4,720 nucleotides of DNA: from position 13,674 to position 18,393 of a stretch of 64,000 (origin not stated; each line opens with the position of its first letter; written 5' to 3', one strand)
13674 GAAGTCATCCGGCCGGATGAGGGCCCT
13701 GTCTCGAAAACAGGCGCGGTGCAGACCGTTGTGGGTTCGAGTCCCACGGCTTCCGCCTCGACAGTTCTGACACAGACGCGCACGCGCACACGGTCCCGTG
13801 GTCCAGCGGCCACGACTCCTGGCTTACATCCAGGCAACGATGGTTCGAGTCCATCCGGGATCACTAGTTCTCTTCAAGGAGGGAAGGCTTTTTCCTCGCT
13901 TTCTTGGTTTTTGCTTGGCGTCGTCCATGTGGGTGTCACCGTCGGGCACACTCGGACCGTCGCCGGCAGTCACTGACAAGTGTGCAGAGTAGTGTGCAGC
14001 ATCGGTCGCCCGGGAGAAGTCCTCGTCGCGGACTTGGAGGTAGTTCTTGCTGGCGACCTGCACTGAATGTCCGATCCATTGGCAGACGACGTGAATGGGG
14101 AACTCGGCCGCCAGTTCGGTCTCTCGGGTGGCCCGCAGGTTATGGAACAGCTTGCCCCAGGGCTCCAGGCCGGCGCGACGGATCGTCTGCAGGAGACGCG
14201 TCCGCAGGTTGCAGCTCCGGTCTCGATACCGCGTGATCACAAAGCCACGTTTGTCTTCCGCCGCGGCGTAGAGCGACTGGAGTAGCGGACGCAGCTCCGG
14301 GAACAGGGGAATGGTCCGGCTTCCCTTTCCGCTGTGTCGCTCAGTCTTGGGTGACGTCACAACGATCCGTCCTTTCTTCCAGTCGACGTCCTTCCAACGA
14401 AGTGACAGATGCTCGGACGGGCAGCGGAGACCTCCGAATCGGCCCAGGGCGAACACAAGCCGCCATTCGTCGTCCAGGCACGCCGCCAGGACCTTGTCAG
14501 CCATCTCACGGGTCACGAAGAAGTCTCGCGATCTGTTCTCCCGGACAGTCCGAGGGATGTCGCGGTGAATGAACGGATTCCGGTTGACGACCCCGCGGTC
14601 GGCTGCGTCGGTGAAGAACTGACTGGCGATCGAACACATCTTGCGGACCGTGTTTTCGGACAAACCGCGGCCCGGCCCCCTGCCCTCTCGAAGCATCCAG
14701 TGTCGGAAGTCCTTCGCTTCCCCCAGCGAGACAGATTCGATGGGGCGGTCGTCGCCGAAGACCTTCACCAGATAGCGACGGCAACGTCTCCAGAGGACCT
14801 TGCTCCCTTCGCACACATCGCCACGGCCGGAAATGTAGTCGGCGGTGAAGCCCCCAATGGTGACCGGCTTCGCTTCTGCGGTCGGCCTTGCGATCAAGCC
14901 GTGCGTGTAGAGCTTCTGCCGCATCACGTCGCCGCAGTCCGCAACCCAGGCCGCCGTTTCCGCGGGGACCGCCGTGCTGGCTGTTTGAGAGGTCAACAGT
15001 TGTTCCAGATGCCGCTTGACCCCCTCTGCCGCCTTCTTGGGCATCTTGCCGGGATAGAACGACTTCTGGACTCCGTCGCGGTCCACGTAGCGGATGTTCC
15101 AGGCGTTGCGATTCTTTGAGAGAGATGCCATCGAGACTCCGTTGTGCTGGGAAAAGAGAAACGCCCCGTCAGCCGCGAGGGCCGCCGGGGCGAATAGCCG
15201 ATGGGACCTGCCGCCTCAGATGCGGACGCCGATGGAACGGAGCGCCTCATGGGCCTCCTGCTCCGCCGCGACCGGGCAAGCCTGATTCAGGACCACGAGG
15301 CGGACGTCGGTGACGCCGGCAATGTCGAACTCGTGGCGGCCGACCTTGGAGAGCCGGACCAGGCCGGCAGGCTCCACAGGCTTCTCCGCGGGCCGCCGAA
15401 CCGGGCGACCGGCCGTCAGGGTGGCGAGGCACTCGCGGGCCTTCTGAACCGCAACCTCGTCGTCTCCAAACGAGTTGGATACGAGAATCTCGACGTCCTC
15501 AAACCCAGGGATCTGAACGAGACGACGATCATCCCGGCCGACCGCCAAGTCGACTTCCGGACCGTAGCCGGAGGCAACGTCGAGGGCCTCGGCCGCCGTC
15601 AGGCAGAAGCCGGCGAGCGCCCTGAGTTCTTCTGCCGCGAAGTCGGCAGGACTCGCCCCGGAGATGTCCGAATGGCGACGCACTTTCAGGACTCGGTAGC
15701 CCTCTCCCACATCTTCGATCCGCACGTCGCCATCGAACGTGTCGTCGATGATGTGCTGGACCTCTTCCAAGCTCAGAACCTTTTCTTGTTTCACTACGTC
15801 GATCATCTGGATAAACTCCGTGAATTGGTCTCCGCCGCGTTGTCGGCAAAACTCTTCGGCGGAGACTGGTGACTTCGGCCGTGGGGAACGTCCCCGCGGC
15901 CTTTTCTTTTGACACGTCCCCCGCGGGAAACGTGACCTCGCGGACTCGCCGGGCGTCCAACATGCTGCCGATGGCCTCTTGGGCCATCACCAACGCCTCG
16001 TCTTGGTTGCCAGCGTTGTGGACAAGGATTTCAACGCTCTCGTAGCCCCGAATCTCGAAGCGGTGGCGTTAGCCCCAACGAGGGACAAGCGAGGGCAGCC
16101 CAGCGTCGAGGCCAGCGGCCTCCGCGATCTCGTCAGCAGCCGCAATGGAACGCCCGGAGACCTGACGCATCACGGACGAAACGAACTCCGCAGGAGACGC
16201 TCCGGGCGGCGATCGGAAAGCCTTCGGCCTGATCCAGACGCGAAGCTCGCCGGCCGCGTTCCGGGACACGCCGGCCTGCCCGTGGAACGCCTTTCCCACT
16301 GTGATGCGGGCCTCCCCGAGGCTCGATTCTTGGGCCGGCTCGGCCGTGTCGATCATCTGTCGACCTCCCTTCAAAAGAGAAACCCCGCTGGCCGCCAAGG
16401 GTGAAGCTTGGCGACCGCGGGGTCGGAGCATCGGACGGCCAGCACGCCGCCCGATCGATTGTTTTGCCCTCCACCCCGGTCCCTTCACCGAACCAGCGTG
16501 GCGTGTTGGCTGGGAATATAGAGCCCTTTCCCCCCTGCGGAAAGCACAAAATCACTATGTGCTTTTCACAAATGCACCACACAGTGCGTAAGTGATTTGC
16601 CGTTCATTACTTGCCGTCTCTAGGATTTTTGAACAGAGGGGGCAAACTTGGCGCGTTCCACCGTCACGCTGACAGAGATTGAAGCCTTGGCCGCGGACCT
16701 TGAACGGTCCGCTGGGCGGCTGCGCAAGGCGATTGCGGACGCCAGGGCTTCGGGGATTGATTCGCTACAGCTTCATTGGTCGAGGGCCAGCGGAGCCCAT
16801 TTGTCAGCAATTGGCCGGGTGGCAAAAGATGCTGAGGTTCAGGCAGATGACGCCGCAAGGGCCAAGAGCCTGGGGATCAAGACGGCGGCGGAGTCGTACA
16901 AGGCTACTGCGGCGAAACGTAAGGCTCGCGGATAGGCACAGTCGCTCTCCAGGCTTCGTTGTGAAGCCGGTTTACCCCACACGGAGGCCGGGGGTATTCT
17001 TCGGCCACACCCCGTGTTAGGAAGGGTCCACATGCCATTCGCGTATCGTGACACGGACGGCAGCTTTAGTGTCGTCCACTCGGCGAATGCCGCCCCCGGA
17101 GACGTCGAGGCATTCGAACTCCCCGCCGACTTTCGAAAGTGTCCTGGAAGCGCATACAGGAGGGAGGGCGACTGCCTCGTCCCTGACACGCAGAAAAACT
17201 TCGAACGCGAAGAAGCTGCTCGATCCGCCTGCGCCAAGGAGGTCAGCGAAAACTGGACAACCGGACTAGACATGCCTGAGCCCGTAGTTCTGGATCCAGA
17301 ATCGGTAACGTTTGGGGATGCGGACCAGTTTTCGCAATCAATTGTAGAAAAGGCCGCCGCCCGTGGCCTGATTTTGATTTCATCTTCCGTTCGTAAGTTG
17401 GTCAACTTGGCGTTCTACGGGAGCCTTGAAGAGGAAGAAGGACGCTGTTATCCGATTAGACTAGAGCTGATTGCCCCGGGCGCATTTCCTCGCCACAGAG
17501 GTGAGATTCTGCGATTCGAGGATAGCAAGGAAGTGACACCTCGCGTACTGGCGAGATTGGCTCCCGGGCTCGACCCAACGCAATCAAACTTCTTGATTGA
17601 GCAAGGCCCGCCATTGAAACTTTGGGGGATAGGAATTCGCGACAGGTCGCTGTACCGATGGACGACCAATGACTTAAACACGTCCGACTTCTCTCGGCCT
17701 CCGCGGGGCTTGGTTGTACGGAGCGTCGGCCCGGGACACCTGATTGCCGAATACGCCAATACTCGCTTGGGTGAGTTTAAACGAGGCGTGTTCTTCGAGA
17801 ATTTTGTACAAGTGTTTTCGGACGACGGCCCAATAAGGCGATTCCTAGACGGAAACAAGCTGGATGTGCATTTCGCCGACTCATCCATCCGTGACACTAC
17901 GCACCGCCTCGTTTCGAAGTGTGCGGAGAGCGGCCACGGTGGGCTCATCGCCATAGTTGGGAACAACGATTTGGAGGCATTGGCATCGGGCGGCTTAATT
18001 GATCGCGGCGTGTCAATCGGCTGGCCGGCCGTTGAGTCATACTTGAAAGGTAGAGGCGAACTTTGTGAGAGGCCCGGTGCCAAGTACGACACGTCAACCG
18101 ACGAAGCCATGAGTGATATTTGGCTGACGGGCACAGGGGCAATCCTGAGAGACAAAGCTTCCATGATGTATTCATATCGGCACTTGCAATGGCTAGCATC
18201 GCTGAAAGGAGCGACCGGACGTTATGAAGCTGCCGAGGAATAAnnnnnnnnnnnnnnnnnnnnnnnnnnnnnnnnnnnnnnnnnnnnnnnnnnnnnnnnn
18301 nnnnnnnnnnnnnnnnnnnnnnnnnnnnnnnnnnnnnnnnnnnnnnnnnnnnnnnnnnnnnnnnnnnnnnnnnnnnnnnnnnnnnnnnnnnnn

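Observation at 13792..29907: ~16-kb genomic island integrated into the 3' end of tRNA-Val, with a precise 15-bp direct repeat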

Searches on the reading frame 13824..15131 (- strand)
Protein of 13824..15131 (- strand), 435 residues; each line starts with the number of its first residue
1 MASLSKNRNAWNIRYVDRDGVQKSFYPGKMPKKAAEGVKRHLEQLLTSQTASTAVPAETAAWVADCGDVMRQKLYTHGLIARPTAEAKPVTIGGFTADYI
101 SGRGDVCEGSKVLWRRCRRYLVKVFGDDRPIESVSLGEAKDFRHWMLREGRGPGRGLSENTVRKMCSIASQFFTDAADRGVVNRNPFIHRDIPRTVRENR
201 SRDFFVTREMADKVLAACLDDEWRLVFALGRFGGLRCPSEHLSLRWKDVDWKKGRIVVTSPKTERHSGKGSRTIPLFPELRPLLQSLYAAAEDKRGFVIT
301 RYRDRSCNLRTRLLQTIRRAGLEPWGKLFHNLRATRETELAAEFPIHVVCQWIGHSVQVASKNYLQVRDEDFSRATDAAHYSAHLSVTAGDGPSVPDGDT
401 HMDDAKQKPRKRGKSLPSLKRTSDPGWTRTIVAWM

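Call 8: search_protein_families(library=pfam, proteins=[window:13824-15131:-], max_evalue=0.01)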
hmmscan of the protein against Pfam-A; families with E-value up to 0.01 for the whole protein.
window:13824-15131:- (435 aa): 2 families
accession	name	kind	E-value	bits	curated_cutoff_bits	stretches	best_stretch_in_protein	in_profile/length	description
PF00589.27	Phage_integrase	-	1.7e-11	44.7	27.1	1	223-369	24-170/172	Phage integrase family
PF13102.12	Phage_int_SAM_5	-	1.7e-05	25.5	22.3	1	109-187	20-93/98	Phage integrase SAM-like domain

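Call 10: search_protein_families(library=phrogs, proteins=[window:13824-15131:-], max_evalue=0.01)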
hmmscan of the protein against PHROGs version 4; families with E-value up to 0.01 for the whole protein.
window:13824-15131:- (435 aa): 2 families
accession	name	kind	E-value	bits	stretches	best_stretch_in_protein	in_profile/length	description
phrog_1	-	integration and excision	7.8e-36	125.5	1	6-378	119-446/611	integrase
phrog_216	-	integration and excision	6.6e-14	52.7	1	162-390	15-249/301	integrase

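Call 12: find_encoding_contigs(protein=window:13824-15131:-, flank=10000, max_places=6)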
Protein window:13824-15131:- (435 aa): 1 contig read that carries it; 1 place shown.
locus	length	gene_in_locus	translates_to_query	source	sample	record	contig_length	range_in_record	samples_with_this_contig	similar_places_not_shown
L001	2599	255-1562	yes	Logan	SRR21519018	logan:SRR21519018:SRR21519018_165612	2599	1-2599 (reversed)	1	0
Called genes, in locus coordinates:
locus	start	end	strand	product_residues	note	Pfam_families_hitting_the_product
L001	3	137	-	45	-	?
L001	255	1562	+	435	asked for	PF00589:Phage_integrase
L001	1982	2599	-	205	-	?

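Call 53: search_protein_families(library=ncbifam, proteins=[window:13824-15131:-], max_evalue=0.01)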
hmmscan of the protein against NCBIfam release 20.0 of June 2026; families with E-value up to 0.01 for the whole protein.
window:13824-15131:- (435 aa): 3 families
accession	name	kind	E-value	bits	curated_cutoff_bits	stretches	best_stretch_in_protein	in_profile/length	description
NF040815.2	recomb_XerA_Arch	equivalog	4.5e-08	33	220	1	155-374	54-261/263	site-specific tyrosine recombinase/integron integrase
TIGR02224.1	recomb_XerC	equivalog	1.2e-05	24.9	335.15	1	134-381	41-291/295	tyrosine recombinase XerC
TIGR02249.1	integrase_gron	subfamily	0.00041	19.8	265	1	203-289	99-178/315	integron integrase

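Call 113: search_dna_similar(query=window:13824-15131:-, collection=phages, mode=protein, max_rows=8)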
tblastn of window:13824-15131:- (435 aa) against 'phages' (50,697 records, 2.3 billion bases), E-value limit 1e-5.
Records with a match: 32; places in all: 32; records where one place covers at least 80% of the query: 0.
Best place of each record, by identity: <60% 32.
By first word of the organism name: Mycobacterium 22; Lactobacillus 6; Lacticaseibacillus 3; Escherichia 1.
By host as written in the record: Mycobacterium smegmatis mc2 155 9; Mycobacterium smegmatis mc#155 7; Mycobacterium smegmatis mc2155 3; Lactobacillus paracasei 3; Mycolicibacterium smegmatis 2; Lactobacillus casei BL23 2; Mycolicibacterium smegmatis MC2 155 1; Escherichia coli 1; and 4 more.
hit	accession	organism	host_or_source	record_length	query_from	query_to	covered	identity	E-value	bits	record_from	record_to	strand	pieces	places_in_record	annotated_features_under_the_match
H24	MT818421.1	Mycobacterium phage Luke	Mycobacterium smegmatis mc#155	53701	153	394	56%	30.1%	3e-7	59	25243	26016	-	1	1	29: tyrosine integrase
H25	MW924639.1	Mycobacterium phage Luna22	Mycobacterium smegmatis mc#155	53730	153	394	56%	30.1%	3e-7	59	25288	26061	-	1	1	29: tyrosine integrase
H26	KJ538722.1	Mycobacterium phage HH92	Mycobacterium smegmatis mc2 155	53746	153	394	56%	30.1%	3e-7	59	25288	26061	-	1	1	29: integrase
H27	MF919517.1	Mycobacterium phage LilHazelnut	Mycobacterium smegmatis mc2 155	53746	153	394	56%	30.1%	3e-7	59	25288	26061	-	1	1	integrase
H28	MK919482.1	Mycobacterium phage DeepSoil15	Mycobacterium smegmatis mc2 155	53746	153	394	56%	30.1%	3e-7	59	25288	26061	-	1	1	29: tyrosine integrase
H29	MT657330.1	Mycobacterium phage Webster2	Mycobacterium smegmatis mc2155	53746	153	394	56%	30.1%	3e-7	59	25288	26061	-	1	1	29: tyrosine integrase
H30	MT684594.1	Mycobacterium phage Hadrien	Mycobacterium smegmatis mc#155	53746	153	394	56%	30.1%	3e-7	59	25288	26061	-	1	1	29: tyrosine integrase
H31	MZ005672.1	Mycobacterium phage Hail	Mycobacterium smegmatis mc#155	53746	153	394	56%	30.1%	3e-7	59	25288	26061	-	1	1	29: tyrosine integrase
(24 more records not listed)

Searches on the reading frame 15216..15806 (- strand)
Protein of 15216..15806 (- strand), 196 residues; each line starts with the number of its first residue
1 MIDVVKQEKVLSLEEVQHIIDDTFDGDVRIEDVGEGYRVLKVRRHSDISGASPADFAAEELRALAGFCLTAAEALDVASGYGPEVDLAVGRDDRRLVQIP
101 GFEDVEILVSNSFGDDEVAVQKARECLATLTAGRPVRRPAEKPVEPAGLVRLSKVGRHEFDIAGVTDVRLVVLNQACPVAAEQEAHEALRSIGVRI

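Call 8: search_protein_families(library=pfam, proteins=[window:15216-15806:-], max_evalue=0.01)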
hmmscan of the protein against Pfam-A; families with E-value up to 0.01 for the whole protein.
window:15216-15806:- (196 aa): 0 families

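Call 91: search_protein_families(library=phrogs, proteins=[window:15216-15806:-], max_evalue=0.01)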
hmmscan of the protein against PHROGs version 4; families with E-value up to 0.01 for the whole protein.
window:15216-15806:- (196 aa): 0 families

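Call 109: search_solved_structures(query=A8, max_evalue=1)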
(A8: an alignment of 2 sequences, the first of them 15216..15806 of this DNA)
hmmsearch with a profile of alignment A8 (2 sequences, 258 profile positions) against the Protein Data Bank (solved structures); distinct sequences matched with E-value up to 1: 1.
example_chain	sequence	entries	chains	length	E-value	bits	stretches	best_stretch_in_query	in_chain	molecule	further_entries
4ocu_A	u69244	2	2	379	0.073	15.6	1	112-148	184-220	N-acetylhexosamine 1-phosphate kinase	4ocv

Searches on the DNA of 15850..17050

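Call 124: search_rna_families(source=window, start=15850, end=17050, threshold=evalue, max_evalue=1)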
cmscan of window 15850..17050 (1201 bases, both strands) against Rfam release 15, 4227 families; matches with E-value up to 1: 1.
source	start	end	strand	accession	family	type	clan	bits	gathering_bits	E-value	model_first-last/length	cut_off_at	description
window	16034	16109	-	RF00807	mir-314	Gene; miRNA;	-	21.2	69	0.27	1-90/90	no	mir-314 microRNA precursor family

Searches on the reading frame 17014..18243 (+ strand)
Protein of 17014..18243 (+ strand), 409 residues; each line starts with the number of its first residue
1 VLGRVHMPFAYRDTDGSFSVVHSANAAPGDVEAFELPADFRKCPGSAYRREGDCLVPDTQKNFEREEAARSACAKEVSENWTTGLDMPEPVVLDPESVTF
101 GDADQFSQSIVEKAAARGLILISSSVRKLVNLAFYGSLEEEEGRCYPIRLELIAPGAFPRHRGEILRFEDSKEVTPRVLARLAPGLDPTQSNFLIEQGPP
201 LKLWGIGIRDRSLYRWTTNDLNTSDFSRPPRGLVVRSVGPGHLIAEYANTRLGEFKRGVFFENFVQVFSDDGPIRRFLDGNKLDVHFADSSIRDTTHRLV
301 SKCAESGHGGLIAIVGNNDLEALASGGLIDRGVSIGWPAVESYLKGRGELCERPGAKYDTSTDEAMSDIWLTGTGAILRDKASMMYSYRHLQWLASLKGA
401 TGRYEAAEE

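Call 8: search_protein_families(library=pfam, proteins=[window:17014-18243:+], max_evalue=0.01)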
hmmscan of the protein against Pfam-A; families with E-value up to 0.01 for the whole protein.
window:17014-18243:+ (409 aa): 1 family
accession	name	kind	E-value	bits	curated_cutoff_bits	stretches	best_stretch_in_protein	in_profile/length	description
PF21751.2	DACNV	-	3.9e-10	40.2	27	1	124-206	10-96/98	Probable sensor domain DACNV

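Call 10: search_protein_families(library=phrogs, proteins=[window:17014-18243:+], max_evalue=0.01)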
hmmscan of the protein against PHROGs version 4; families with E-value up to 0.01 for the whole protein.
window:17014-18243:+ (409 aa): 0 families

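Call 11: search_protein_families(library=padloc, proteins=[window:17014-18243:+], max_evalue=0.01)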
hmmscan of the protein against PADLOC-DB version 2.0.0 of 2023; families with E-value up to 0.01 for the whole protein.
window:17014-18243:+ (409 aa): 0 families

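Call 77: search_protein_representatives(protein=window:17014-18243:+)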
Query: 409 residues. Proteins with E-value up to 0.001 (for the whole library): 54; up to 1e-10: 6; up to 1e-30: 3. The best 54 are listed.
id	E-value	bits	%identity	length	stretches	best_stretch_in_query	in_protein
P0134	6.3e-274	924.2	100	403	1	7-409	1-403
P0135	1.4e-69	251.2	39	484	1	59-403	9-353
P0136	1.0e-35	139.6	32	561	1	30-316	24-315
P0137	4.1e-18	81.6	32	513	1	122-317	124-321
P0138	2.2e-16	76.0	26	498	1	46-320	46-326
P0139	1.6e-13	66.5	29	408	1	116-372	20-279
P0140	6.6e-10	54.6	28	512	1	28-322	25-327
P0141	6.9e-10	54.6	28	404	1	120-323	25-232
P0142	2.3e-08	49.5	28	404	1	120-334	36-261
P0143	2.8e-08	49.3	28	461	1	125-323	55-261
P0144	5.8e-08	48.2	29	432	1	122-322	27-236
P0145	2.3e-07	46.3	28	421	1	126-314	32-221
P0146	3.2e-07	45.8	29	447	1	126-316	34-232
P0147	4.4e-07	45.3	29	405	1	125-284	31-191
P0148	4.6e-07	45.3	26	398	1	125-319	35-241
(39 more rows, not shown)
